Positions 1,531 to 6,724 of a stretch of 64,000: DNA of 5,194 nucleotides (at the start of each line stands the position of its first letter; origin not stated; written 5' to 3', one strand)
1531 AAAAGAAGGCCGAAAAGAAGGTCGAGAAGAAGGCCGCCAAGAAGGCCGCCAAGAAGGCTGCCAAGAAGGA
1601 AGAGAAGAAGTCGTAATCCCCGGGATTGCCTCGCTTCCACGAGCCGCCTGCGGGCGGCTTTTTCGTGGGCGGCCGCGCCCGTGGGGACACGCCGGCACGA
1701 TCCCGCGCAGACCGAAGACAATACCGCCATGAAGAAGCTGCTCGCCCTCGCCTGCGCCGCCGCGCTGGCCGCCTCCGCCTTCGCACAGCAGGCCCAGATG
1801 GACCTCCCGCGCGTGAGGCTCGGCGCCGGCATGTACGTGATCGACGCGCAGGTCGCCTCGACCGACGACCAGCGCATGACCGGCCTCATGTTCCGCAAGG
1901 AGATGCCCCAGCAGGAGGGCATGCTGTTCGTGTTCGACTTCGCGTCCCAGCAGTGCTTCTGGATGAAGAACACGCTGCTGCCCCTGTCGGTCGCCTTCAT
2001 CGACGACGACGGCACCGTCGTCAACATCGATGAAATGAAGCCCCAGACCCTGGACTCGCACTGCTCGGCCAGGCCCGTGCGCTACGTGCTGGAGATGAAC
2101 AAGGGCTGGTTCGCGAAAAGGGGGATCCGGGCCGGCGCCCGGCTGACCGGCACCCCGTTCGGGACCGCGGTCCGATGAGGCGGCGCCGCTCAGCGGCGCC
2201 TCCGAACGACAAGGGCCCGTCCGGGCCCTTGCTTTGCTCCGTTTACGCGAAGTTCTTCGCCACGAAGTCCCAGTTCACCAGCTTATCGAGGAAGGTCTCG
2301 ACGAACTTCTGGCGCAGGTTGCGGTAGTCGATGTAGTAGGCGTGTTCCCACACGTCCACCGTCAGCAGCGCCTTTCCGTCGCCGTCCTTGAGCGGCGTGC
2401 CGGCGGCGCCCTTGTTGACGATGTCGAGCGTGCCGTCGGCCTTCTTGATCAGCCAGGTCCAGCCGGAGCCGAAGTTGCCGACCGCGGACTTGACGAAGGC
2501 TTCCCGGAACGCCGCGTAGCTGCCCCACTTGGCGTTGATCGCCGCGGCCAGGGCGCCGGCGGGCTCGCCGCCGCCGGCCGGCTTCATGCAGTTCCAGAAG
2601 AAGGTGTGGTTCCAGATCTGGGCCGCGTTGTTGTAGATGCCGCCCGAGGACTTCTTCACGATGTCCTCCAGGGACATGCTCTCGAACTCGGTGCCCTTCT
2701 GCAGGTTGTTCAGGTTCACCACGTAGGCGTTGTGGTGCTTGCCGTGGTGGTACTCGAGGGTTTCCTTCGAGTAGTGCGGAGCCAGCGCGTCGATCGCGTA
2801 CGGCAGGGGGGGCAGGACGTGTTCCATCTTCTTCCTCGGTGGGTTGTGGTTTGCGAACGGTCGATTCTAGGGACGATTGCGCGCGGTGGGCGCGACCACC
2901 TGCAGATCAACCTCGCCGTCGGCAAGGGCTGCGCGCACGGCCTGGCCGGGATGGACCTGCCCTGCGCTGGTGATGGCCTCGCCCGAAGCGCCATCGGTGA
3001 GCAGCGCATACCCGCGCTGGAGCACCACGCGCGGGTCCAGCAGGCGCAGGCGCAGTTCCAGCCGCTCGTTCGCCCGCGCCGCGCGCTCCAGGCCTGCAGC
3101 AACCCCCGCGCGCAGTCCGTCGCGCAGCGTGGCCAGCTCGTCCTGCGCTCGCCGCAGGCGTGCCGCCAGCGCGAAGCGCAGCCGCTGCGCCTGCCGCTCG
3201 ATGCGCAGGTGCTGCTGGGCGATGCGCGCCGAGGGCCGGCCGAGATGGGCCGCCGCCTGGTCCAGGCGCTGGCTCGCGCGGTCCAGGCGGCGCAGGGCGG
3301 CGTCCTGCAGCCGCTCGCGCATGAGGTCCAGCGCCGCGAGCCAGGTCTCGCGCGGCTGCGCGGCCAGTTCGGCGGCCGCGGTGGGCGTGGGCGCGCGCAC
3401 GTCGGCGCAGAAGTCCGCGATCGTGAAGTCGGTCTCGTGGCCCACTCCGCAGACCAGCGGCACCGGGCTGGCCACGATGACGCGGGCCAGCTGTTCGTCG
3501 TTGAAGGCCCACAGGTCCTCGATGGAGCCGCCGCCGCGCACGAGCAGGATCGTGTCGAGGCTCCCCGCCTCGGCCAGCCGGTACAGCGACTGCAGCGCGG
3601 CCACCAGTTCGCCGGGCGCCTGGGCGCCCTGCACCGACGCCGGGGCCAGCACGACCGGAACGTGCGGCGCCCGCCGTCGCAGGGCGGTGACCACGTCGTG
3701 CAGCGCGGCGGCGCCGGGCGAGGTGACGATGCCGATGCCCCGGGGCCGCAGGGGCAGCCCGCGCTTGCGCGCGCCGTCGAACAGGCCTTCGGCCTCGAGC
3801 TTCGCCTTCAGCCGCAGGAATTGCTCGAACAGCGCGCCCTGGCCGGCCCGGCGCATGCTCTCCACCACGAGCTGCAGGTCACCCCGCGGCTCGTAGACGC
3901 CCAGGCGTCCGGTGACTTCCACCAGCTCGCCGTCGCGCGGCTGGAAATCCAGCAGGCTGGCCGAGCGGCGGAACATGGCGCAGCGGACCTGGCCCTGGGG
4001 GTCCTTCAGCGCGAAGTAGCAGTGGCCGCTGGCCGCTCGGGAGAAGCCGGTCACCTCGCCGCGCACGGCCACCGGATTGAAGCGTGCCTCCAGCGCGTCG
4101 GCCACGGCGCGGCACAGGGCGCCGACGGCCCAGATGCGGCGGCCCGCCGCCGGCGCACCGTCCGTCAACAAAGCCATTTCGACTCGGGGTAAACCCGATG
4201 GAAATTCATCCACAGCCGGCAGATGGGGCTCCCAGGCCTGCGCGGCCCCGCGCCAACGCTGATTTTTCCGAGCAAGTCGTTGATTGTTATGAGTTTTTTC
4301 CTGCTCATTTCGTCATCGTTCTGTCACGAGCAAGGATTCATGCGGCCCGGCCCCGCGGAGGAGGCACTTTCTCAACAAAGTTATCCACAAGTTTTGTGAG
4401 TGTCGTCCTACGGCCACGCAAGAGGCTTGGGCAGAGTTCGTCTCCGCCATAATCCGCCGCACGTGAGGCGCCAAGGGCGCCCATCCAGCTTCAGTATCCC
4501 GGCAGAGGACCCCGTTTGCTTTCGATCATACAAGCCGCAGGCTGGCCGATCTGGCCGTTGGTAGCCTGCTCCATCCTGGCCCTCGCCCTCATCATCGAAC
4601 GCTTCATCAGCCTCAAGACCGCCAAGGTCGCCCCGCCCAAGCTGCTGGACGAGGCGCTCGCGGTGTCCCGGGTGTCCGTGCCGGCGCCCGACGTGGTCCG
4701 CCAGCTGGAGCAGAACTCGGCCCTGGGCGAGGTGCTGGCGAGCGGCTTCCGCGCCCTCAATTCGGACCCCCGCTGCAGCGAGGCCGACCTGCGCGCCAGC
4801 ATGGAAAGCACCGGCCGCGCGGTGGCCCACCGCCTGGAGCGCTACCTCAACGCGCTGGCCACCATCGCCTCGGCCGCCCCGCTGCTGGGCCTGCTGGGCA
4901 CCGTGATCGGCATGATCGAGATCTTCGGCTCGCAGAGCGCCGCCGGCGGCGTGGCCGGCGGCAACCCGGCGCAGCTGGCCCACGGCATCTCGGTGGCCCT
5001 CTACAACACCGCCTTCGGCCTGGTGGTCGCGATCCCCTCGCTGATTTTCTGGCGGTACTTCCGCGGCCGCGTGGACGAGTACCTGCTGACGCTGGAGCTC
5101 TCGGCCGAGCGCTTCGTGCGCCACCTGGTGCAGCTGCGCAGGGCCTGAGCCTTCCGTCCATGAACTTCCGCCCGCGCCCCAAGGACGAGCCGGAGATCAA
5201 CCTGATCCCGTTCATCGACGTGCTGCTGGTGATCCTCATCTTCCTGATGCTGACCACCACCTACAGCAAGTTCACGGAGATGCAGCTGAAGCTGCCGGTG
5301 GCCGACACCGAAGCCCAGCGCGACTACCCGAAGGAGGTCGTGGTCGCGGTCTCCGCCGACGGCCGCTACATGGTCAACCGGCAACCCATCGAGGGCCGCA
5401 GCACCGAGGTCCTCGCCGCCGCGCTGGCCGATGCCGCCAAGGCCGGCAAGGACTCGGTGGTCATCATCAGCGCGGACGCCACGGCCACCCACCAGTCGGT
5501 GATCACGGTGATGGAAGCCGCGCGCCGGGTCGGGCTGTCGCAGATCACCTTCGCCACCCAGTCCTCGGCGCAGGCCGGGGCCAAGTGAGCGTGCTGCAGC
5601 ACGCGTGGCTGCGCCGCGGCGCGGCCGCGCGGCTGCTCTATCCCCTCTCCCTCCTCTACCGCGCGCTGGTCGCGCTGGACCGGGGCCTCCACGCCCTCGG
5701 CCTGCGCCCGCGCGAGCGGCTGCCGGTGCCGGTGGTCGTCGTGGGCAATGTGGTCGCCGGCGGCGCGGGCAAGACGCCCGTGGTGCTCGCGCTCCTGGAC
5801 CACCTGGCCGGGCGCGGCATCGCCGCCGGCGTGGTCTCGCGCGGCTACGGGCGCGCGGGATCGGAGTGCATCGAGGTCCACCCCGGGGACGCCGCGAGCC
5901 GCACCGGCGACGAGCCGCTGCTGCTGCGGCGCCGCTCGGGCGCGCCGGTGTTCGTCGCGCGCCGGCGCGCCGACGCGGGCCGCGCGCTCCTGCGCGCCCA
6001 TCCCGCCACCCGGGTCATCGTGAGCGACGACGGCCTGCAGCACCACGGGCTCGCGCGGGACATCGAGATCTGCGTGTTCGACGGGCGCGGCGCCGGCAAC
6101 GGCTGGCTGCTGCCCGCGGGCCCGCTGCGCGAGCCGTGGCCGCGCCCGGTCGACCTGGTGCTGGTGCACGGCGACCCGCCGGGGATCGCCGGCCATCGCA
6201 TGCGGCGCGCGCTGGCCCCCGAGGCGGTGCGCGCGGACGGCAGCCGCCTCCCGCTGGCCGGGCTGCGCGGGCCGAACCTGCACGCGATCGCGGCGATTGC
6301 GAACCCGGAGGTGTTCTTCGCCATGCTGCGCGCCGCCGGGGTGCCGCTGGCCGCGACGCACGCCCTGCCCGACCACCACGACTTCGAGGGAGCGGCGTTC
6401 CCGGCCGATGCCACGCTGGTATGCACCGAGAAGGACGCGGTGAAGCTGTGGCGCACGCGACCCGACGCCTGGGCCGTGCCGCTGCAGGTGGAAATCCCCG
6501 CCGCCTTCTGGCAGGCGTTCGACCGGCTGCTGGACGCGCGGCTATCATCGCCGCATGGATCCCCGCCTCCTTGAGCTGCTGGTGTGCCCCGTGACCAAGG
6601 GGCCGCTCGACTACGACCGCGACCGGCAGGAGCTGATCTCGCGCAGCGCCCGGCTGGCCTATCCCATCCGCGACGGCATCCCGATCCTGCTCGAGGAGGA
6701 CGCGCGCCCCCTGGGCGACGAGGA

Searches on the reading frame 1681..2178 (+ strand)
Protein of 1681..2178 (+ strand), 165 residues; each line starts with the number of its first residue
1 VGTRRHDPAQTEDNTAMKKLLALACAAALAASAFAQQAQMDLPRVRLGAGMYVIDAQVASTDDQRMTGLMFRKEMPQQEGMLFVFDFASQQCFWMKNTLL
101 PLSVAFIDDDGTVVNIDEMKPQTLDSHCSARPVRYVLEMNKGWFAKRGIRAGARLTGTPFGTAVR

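Call 56: search_protein_families(library=pfam, proteins=[window:1681-2178:+], max_evalue=0.00001)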
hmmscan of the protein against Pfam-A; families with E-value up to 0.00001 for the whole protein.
window:1681-2178:+ (165 aa): 1 family
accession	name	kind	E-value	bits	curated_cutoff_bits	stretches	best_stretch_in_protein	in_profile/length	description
PF02643.20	DUF192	-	4.4e-36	123.4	27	1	54-156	1-95/96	Uncharacterized ACR, COG1430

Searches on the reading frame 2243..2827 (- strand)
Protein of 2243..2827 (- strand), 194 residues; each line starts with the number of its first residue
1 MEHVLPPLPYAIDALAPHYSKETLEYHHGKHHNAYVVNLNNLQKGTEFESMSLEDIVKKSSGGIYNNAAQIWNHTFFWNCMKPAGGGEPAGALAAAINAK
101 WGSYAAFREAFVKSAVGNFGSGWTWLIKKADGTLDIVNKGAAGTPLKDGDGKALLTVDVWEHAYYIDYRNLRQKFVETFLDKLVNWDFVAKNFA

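Call 56: search_protein_families(library=pfam, proteins=[window:2243-2827:-], max_evalue=0.00001)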
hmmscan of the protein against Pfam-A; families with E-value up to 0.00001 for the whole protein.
window:2243-2827:- (194 aa): 2 families
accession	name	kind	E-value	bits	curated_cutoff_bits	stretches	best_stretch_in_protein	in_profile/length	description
PF02777.23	Sod_Fe_C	-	1.6e-33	115.2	20.9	1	89-192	1-102/102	Iron/manganese superoxide dismutases, C-terminal domain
PF00081.27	Sod_Fe_N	-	4.3e-31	107.7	27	1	3-82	2-82/82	Iron/manganese superoxide dismutases, alpha-hairpin domain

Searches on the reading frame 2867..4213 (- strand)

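Call 56: search_protein_families(library=pfam, proteins=[window:2867-4213:-], max_evalue=0.00001)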
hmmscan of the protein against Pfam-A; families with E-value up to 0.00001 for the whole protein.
window:2867-4213:- (448 aa): 3 families
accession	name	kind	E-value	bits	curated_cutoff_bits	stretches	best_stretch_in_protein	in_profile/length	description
PF02601.20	Exonuc_VII_L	-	7.1e-91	305.4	35.9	1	144-437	1-314/315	Exonuclease VII, large subunit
PF13742.12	tRNA_anti_2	-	5.5e-27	94.3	27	1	29-121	2-95/95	OB-fold nucleic acid binding domain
PF01336.31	tRNA_anti-codon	-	4.8e-12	46.1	27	1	48-121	1-73/75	OB-fold nucleic acid binding domain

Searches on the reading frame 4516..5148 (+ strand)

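Call 56: search_protein_families(library=pfam, proteins=[window:4516-5148:+], max_evalue=0.00001)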
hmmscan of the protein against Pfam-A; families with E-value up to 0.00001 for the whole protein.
window:4516-5148:+ (210 aa): 1 family
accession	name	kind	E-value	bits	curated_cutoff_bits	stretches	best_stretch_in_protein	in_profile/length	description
PF01618.21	MotA_ExbB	-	8.1e-31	106.9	22.9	1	66-193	2-125/127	MotA/TolQ/ExbB proton channel family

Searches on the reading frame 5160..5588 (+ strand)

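Call 56: search_protein_families(library=pfam, proteins=[window:5160-5588:+], max_evalue=0.00001)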
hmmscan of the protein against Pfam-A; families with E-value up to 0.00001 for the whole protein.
window:5160-5588:+ (142 aa): 1 family
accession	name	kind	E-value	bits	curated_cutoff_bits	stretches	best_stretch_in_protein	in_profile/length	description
PF02472.21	ExbD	-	3.9e-31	108.2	25.4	1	8-134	3-126/128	Biopolymer transport protein ExbD/TolR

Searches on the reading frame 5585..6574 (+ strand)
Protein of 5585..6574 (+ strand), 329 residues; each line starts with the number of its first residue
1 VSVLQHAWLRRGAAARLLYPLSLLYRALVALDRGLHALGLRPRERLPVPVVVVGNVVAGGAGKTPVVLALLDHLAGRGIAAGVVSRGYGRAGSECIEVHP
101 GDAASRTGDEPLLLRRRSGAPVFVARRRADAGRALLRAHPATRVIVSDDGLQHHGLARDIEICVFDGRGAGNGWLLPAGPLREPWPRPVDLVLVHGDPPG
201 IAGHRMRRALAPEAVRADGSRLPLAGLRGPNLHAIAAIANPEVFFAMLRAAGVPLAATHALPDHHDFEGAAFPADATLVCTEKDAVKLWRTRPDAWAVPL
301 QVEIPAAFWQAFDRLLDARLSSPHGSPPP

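Call 56: search_protein_families(library=pfam, proteins=[window:5585-6574:+], max_evalue=0.00001)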
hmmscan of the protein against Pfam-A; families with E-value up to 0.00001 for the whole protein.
window:5585-6574:+ (329 aa): 1 family
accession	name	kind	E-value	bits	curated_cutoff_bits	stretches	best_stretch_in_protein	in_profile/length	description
PF02606.20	LpxK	-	1.5e-94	317.2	27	1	15-316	2-327/328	Tetraacyldisaccharide-1-P 4'-kinase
